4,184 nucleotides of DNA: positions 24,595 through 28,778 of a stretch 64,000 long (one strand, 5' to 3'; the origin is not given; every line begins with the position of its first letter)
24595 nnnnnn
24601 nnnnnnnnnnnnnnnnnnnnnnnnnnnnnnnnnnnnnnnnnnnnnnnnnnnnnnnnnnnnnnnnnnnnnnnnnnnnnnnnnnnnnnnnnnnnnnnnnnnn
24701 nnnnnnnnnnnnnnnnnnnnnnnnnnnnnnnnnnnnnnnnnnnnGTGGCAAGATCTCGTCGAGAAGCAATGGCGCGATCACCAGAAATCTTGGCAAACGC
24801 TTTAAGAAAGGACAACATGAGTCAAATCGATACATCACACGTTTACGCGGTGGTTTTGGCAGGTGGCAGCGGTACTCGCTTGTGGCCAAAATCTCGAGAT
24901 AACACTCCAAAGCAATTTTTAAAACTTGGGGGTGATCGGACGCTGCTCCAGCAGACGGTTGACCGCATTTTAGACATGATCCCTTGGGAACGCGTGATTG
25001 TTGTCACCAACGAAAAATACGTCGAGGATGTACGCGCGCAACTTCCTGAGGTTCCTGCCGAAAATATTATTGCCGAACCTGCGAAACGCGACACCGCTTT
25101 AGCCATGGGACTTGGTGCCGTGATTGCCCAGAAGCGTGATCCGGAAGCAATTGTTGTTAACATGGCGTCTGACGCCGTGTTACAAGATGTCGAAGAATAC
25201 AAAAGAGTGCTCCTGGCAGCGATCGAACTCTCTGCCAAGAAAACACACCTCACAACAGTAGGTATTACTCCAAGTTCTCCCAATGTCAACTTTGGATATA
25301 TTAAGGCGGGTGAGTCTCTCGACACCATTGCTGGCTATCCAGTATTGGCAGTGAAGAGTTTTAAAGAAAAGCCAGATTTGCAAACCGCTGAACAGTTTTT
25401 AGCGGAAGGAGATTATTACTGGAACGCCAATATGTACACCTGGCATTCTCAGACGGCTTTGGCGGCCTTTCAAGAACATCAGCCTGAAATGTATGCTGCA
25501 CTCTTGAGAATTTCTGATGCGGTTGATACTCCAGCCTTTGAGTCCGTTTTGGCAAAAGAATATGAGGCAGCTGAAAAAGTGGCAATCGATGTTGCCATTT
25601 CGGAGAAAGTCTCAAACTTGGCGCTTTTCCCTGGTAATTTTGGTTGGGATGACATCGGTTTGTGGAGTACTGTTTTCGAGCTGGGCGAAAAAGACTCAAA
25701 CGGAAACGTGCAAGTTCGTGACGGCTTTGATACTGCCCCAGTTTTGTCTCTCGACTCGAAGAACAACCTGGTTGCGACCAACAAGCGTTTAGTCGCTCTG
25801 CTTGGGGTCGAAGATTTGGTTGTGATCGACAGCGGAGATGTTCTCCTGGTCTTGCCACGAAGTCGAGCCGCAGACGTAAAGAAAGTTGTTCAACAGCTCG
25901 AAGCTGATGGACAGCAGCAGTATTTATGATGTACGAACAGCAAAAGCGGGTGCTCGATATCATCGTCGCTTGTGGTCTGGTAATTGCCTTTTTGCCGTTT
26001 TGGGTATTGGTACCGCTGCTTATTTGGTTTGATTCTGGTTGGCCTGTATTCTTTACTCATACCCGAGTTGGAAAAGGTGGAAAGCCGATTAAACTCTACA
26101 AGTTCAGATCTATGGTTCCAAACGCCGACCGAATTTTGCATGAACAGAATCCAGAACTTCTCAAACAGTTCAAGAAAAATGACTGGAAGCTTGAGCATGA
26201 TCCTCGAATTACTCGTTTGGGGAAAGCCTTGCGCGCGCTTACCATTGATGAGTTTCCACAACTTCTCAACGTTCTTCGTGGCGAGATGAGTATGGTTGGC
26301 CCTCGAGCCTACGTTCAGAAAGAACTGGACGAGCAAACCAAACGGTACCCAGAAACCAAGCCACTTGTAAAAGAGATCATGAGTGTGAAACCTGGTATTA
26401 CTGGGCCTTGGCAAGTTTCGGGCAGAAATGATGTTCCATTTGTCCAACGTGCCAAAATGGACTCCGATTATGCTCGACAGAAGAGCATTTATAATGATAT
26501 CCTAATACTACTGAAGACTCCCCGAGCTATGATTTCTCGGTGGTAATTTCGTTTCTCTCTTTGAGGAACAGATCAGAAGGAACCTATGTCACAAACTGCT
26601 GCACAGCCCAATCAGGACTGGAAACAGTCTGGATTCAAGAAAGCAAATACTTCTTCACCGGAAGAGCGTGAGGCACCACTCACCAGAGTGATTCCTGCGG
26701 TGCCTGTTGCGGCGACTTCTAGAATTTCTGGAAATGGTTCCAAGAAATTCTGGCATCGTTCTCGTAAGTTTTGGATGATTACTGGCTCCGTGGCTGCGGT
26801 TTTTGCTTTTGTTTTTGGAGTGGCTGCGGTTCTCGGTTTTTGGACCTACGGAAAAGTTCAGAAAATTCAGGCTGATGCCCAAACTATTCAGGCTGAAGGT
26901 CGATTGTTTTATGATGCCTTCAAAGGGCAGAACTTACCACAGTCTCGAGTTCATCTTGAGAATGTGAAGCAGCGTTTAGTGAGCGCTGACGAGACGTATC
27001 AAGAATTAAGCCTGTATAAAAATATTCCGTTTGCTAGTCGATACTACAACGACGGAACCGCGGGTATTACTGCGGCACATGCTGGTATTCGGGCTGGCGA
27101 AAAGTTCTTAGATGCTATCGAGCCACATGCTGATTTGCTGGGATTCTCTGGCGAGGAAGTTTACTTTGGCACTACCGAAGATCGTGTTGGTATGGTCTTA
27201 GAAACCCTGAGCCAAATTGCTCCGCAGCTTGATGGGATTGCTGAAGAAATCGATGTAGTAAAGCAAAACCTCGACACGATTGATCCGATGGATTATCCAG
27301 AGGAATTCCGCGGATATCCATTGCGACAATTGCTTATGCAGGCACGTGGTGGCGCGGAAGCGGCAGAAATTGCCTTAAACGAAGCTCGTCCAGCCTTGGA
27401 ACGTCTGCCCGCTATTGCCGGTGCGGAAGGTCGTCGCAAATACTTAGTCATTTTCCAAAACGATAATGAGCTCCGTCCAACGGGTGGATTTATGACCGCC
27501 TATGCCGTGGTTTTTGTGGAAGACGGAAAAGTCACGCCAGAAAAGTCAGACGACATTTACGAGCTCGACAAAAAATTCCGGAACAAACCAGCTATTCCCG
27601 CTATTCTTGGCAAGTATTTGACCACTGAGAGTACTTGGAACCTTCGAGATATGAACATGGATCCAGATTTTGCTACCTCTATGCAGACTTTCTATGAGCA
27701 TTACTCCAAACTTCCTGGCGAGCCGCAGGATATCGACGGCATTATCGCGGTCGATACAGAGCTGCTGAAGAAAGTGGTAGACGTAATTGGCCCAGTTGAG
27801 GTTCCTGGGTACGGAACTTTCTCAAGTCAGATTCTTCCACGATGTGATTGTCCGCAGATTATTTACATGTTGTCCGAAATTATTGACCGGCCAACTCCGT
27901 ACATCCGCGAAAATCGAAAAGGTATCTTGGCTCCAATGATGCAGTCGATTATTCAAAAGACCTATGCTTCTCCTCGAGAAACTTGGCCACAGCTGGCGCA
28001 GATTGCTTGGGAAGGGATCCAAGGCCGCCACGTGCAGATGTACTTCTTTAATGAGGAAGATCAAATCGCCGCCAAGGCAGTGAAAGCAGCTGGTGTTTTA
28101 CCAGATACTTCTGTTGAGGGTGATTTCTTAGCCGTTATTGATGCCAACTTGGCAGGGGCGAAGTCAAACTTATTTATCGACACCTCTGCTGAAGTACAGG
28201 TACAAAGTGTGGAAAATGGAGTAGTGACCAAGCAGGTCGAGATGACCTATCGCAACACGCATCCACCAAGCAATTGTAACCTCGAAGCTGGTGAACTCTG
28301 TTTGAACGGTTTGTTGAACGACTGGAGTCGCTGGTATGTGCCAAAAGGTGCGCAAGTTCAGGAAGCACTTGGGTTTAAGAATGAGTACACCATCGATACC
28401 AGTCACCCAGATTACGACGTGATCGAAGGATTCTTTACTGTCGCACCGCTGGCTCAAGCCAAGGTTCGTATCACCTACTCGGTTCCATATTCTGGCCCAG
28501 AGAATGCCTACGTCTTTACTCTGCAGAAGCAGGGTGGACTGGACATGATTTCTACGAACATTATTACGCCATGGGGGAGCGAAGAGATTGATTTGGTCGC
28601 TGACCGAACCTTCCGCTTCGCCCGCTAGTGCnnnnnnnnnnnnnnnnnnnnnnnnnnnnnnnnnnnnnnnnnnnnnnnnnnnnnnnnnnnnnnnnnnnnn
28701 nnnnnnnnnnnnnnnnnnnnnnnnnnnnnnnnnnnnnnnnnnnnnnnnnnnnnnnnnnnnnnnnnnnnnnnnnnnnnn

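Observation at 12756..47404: Both rhamnose enantiomer pathways encoded within 35 kb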

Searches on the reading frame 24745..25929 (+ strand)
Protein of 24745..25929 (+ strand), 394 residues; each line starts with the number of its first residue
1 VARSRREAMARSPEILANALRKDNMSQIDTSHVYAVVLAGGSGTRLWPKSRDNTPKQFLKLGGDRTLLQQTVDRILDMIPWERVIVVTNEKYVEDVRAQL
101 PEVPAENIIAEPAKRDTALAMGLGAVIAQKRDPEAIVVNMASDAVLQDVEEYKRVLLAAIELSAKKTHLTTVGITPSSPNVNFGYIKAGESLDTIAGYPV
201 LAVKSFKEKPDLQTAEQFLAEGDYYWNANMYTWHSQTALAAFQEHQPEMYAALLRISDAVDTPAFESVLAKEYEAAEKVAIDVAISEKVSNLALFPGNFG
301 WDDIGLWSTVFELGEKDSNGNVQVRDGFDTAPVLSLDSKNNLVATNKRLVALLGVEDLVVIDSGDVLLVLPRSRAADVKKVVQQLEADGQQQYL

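Call 5: search_protein_families(library=ncbifam, proteins=[window:24745-25929:+], max_evalue=0.00001)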
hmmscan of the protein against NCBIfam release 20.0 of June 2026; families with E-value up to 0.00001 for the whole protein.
window:24745-25929:+ (394 aa): 6 families
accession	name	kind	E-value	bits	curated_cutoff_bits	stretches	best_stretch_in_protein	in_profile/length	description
TIGR01479.1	GMP_PMI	equivalog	1.6e-90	304.2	372.95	1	34-392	2-352/467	mannose-1-phosphate guanylyltransferase/mannose-6-phosphate isomerase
NF012004.0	PRK15460.1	equivalog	3.2e-70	237.2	859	1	30-392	3-362/478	mannose-1-phosphate guanyltransferase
TIGR00453.1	ispD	equivalog_domain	1.5e-09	37.7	181.3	1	35-141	2-100/219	2-C-methyl-D-erythritol 4-phosphate cytidylyltransferase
NF001183.0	PRK00155.1-3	subfamily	2.5e-09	36.8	166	1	33-138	2-108/237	D-ribitol-5-phosphate cytidylyltransferase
NF006899.0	PRK09382.1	equivalog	1.4e-08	34.3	417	1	31-139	5-107/387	bifunctional 2-C-methyl-D-erythritol 4-phosphate cytidylyltransferase/2-C-methyl-D-erythritol 2,4-cyclodiphosphate synthase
TIGR03992.1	Arch_glmU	subfamily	4.3e-08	32.5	292.1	1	34-243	2-185/393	bifunctional sugar-1-phosphate nucleotidylyltransferase/acetyltransferase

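Call 6: search_protein_families(library=pfam, proteins=[window:24745-25929:+], max_evalue=0.00001)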
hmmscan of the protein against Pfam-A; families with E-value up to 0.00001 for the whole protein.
window:24745-25929:+ (394 aa): 4 families
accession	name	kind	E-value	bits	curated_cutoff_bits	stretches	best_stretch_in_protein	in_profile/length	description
PF00483.29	NTP_transferase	-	8e-38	130.8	21.2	1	35-317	2-242/245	Nucleotidyl transferase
PF22640.1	ManC_GMP_beta-helix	-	2.5e-17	63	27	1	334-385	4-55/55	MannoseP isomerase/GMP-like beta-helix domain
PF12804.13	NTP_transf_3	-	2.6e-10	41.1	27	1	35-159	1-111/160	MobA-like NTP transferase domain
PF01128.25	IspD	-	3.2e-08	34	27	1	33-148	1-107/221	2-C-methyl-D-erythritol 4-phosphate cytidylyltransferase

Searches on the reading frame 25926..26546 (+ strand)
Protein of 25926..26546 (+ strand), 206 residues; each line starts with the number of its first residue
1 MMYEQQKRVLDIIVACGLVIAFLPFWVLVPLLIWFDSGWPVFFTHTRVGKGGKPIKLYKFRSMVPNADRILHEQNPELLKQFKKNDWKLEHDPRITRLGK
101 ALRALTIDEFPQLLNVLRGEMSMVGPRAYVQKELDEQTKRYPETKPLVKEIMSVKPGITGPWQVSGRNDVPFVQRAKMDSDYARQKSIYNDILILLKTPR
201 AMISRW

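Call 13: search_protein_families(library=pfam, proteins=[window:25926-26546:+], max_evalue=0.001)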
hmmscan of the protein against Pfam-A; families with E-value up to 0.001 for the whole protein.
window:25926-26546:+ (206 aa): 1 family
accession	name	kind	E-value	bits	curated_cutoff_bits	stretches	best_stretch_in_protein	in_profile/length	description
PF02397.22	Bac_transf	-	2.7e-58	196.9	27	1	7-203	1-178/179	Bacterial sugar transferase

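Call 54: search_protein_families(library=ncbifam, proteins=[window:25926-26546:+], max_evalue=0.00001)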
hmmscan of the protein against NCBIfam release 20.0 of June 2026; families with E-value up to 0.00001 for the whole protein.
window:25926-26546:+ (206 aa): 10 families
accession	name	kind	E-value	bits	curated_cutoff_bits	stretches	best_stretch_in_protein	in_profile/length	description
TIGR03025.1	EPS_sugtrans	subfamily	5.3e-68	230.3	295.55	1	6-204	257-440/445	exopolysaccharide biosynthesis polyprenyl glycosylphosphotransferase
TIGR03022.1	WbaP_sugtrans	subfamily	1.7e-64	218.8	403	1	7-205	259-452/456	undecaprenyl-phosphate galactose phosphotransferase WbaP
NF052601.1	undeca_RfbP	equivalog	1.5e-59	201.2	330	1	4-203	42-236/244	undecaprenyl-phosphate galactose phosphotransferase family protein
TIGR03023.1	WcaJ_sugtrans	equivalog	6.2e-48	164.2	410.75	1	6-202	262-446/453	undecaprenyl-phosphate glucose phosphotransferase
NF041877.1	EPS_EpsZ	equivalog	3.8e-44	151.1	800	1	7-201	266-451/459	exopolysaccharide biosynthesis polyisoprenyl-phosphate hexose-1-phosphate transferase EpsZ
NF011751.0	PRK15204.1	equivalog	2.6e-42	145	907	1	7-205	280-472/476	undecaprenyl-phosphate galactose phosphotransferase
TIGR03013.1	EpsB_2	subfamily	1.9e-36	126.1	393.35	1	5-200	253-434/443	TIGR03013 family XrtA/PEP-CTERM system glycosyltransferase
NF007518.0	PRK10124.1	equivalog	1.1e-28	100.2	684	1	7-197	274-452/464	undecaprenyl-phosphate glucose phosphotransferase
NF050817.1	PolSacchBiosHfsE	equivalog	4.5e-24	85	750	1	7-198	272-455/467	polysaccharide biosynthesis protein HfsE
NF045514.1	glycotran_HepC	equivalog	3.4e-22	78.8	140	1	4-129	114-212/220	heterocyst development glycosyltransferase HepC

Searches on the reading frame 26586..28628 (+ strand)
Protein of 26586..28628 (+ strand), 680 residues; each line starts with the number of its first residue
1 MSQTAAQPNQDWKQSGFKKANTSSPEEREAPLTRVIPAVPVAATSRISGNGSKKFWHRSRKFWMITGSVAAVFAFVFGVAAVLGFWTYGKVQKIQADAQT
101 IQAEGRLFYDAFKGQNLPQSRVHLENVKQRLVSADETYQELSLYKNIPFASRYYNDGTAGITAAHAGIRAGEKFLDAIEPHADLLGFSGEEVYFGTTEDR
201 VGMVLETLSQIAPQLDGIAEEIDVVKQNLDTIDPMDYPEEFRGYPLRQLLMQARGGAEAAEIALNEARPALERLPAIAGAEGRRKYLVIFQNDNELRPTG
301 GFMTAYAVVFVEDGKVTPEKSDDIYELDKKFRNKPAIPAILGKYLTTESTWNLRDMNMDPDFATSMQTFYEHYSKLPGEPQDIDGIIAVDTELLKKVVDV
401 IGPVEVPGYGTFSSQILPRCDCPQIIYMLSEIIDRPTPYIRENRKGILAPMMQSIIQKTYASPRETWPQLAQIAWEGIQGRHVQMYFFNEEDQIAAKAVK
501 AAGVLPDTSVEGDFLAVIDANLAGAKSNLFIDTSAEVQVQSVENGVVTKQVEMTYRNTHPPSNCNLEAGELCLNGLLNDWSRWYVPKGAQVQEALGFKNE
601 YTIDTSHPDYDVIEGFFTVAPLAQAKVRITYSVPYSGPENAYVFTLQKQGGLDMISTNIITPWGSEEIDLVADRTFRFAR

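Call 13: search_protein_families(library=pfam, proteins=[window:26586-28628:+], max_evalue=0.001)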
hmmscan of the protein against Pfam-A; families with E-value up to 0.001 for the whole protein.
window:26586-28628:+ (680 aa): 1 family
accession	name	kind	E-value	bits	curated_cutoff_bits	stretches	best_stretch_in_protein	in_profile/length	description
PF13196.11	DUF4012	-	6.9e-26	91.9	28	1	281-410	1-127/144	Protein of unknown function (DUF4012)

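Call 57: search_protein_families(library=ncbifam, proteins=[window:26586-28628:+], max_evalue=0.000001)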
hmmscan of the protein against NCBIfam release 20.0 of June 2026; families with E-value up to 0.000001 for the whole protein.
window:26586-28628:+ (680 aa): 0 families
